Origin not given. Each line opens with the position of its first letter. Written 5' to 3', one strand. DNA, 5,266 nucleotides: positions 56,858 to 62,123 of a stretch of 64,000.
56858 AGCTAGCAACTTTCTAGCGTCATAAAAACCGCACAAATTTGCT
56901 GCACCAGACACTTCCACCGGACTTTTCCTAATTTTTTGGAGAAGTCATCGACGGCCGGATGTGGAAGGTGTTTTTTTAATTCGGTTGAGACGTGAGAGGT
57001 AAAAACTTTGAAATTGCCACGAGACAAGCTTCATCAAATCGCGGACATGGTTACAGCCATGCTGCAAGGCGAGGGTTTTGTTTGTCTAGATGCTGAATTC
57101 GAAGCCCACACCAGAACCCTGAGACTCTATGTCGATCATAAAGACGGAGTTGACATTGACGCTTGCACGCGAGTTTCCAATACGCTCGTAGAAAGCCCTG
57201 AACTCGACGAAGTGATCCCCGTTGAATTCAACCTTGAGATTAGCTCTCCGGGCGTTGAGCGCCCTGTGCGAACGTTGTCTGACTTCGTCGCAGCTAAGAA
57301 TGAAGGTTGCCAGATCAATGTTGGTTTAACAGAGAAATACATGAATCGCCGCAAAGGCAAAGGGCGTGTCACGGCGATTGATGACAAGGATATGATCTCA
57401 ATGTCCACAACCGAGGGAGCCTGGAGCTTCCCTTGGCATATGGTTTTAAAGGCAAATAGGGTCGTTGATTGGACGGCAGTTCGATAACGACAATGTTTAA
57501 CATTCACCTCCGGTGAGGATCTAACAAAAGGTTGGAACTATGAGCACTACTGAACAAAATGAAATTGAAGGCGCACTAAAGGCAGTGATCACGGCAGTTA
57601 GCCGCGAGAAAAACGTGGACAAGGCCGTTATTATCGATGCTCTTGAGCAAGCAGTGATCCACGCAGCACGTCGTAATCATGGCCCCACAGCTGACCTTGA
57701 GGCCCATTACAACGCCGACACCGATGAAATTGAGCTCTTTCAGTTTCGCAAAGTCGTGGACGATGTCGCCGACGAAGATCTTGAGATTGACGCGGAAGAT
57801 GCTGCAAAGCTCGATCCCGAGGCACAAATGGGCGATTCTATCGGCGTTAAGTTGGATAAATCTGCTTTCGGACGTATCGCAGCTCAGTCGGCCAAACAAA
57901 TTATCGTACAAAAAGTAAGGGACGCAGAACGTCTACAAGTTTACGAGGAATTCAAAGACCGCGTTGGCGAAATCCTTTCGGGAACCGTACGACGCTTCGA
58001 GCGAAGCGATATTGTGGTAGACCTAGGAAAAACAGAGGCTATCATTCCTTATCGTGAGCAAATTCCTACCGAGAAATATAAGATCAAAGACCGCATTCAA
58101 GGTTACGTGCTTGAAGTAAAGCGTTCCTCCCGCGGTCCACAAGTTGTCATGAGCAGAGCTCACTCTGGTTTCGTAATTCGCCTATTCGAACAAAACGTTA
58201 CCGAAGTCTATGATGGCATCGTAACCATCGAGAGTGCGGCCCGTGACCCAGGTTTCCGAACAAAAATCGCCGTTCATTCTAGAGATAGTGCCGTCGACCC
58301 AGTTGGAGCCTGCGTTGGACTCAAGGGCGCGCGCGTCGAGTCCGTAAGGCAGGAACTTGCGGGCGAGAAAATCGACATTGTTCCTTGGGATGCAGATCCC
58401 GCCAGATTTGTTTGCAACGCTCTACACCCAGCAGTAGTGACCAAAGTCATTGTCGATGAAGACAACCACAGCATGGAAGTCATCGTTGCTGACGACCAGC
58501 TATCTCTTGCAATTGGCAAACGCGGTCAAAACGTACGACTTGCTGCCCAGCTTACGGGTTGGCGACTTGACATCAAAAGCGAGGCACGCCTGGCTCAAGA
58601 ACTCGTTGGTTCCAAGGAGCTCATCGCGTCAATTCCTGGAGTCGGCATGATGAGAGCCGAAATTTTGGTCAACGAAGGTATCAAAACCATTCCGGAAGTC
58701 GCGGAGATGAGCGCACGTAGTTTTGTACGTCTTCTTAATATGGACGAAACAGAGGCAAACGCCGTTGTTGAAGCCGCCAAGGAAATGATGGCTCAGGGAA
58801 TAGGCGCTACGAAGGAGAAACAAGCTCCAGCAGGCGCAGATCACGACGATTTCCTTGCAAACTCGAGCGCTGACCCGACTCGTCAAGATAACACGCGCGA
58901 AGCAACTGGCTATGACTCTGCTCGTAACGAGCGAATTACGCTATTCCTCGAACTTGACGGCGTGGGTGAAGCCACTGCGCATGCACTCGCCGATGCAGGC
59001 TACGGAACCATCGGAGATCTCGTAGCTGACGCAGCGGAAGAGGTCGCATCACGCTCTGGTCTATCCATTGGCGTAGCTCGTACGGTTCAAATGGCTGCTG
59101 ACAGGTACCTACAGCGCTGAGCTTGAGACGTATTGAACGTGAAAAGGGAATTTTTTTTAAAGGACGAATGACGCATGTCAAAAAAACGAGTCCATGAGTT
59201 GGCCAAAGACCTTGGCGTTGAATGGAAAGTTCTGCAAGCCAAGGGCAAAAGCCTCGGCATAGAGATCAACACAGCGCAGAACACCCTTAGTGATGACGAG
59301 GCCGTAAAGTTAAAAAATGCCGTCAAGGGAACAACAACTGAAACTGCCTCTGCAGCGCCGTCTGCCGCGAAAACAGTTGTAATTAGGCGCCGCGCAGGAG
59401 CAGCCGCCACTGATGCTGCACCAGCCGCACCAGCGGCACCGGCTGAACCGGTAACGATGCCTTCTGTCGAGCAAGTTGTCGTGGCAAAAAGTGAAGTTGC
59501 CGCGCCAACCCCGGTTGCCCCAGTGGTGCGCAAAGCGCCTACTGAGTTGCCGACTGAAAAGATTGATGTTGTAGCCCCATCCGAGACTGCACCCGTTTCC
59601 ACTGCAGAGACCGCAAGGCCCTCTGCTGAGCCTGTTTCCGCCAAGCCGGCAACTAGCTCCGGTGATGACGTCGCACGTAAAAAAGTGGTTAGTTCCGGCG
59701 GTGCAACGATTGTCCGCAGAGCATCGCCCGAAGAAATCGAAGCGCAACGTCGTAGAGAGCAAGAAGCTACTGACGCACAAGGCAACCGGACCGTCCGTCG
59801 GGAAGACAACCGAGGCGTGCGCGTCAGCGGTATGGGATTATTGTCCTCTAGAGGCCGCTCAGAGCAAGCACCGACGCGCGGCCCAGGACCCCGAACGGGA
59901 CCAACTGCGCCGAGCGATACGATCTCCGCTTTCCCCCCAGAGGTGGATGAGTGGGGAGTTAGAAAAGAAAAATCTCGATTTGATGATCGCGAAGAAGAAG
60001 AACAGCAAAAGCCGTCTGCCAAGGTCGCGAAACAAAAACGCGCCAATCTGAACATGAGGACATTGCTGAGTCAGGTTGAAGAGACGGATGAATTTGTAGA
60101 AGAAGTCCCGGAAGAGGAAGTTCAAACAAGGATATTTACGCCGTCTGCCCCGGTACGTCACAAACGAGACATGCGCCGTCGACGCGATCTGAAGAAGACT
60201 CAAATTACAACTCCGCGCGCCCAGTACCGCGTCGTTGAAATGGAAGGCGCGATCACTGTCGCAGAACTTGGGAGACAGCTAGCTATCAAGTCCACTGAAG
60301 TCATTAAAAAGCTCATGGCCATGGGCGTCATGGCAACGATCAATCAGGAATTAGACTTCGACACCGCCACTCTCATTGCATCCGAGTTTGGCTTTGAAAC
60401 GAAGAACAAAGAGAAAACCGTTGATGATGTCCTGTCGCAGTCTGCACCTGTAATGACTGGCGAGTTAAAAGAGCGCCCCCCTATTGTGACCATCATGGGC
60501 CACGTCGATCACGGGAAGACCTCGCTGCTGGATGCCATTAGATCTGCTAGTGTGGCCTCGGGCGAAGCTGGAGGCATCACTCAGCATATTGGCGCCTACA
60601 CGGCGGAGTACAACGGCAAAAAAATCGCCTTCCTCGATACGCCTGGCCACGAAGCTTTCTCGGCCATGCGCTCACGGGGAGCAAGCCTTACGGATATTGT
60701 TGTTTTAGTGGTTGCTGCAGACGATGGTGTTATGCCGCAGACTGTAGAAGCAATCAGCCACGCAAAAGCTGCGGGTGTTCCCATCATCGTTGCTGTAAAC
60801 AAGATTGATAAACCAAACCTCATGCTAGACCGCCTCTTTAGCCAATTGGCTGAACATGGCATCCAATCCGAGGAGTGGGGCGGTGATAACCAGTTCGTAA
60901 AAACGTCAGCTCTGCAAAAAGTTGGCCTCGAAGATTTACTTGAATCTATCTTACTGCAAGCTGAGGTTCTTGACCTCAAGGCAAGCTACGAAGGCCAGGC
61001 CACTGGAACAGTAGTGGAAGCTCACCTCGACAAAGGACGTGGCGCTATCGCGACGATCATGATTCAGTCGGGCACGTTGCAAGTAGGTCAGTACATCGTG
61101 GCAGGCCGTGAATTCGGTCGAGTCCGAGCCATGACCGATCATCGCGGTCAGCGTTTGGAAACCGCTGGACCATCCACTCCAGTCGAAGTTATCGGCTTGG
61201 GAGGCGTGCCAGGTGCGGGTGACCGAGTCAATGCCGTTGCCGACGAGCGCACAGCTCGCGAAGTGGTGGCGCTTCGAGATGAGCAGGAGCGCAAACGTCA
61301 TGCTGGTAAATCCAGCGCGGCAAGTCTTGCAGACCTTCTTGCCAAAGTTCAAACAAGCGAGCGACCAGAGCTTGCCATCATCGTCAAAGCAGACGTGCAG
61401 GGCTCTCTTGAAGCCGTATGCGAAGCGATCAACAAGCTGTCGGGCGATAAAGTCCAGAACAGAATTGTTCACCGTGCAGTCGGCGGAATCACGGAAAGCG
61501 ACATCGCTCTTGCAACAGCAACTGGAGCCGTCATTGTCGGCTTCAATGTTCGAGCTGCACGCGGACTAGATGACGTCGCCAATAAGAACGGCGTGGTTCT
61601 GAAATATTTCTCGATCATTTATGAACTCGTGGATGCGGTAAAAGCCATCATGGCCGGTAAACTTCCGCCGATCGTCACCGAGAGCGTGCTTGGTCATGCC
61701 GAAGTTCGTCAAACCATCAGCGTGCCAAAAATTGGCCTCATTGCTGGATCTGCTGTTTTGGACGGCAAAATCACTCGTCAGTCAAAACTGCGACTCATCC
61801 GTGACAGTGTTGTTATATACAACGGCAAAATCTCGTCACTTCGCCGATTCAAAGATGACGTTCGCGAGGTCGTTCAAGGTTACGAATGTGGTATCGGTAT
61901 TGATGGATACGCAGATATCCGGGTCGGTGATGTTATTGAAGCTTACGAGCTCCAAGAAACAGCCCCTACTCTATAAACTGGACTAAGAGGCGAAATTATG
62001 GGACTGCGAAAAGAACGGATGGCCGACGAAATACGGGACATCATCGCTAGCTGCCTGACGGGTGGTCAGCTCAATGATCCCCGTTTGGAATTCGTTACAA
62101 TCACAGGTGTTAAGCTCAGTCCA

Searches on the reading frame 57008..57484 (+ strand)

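Call 64: search_protein_families(library=pfam, proteins=[window:57008-57484:+], max_evalue=0.001)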
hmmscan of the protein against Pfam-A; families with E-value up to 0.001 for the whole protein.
window:57008-57484:+ (159 aa): 1 family
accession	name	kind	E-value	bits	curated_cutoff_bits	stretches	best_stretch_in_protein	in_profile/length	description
PF02576.22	RimP_N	-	4.4e-14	53.1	22.7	1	15-84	2-73/73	RimP N-terminal domain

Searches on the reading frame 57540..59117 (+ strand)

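Call 64: search_protein_families(library=pfam, proteins=[window:57540-59117:+], max_evalue=0.001)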
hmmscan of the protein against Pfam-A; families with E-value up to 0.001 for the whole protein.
window:57540-59117:+ (526 aa): 7 families
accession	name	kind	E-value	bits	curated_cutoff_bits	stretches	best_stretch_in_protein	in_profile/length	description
PF08529.16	NusA_N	-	1.8e-34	119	23.8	1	13-131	2-118/119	NusA N-terminal domain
PF13184.12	KH_5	-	3.8e-28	97.8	27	1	237-304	1-68/69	NusA-like KH domain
PF14520.12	HHH_5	-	5.7e-13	49.6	27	1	468-520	3-55/57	Helix-hairpin-helix domain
PF10391.15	DNA_pol_lambd_f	-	1.3e-07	31.8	29.8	0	468-496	2-30/51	Fingers domain of DNA polymerase lambda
PF00575.29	S1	-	2.7e-06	28.1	22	1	139-201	1-70/74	S1 RNA binding domain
PF14229.12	DUF4332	-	0.00014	22.5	23.2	0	355-401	49-94/122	Domain of unknown function (DUF4332)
PF07650.23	KH_2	-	0.00032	20.9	22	0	300-338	15-53/78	KH domain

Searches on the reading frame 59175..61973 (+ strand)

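Call 64: search_protein_families(library=pfam, proteins=[window:59175-61973:+], max_evalue=0.001)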
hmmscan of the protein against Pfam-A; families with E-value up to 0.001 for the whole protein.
window:59175-61973:+ (933 aa): 10 families
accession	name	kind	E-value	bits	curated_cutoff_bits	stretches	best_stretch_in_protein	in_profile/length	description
PF00009.33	GTP_EFTU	-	1.7e-37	129.3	26.5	1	437-593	5-183/188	Elongation factor Tu GTP binding domain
PF11987.13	IF-2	-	3.4e-35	120.9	27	1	711-823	5-117/117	Translation-initiation factor 2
PF22042.2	EF-G_D2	-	3.8e-28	97.9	27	1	609-687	2-83/84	Elongation factor G domain 2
PF04760.21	IF2_N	-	1.8e-26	92.1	25.3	2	359-408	3-53/53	Translation initiation factor IF-2, N-terminal region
PF03144.31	GTP_EFTU_D2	-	2.9e-11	44.1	30.3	1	855-921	2-72/73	Elongation factor Tu domain 2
PF01926.29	MMR_HSR1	-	3.8e-11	43.5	21.9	1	438-543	2-113/113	50S ribosome-binding GTPase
PF00071.28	Ras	-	5.1e-05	23.4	21.6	1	439-594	3-158/162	Ras family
PF00025.27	Arf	-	6.5e-05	22.9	22.3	1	439-592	18-170/174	ADP-ribosylation factor family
PF02421.24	FeoB_N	-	0.00043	20.3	27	0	438-547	3-118/156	Ferrous iron transport protein B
PF09439.16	SRPRB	-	0.00069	19.5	25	0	436-524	4-89/178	Signal recognition particle receptor beta subunit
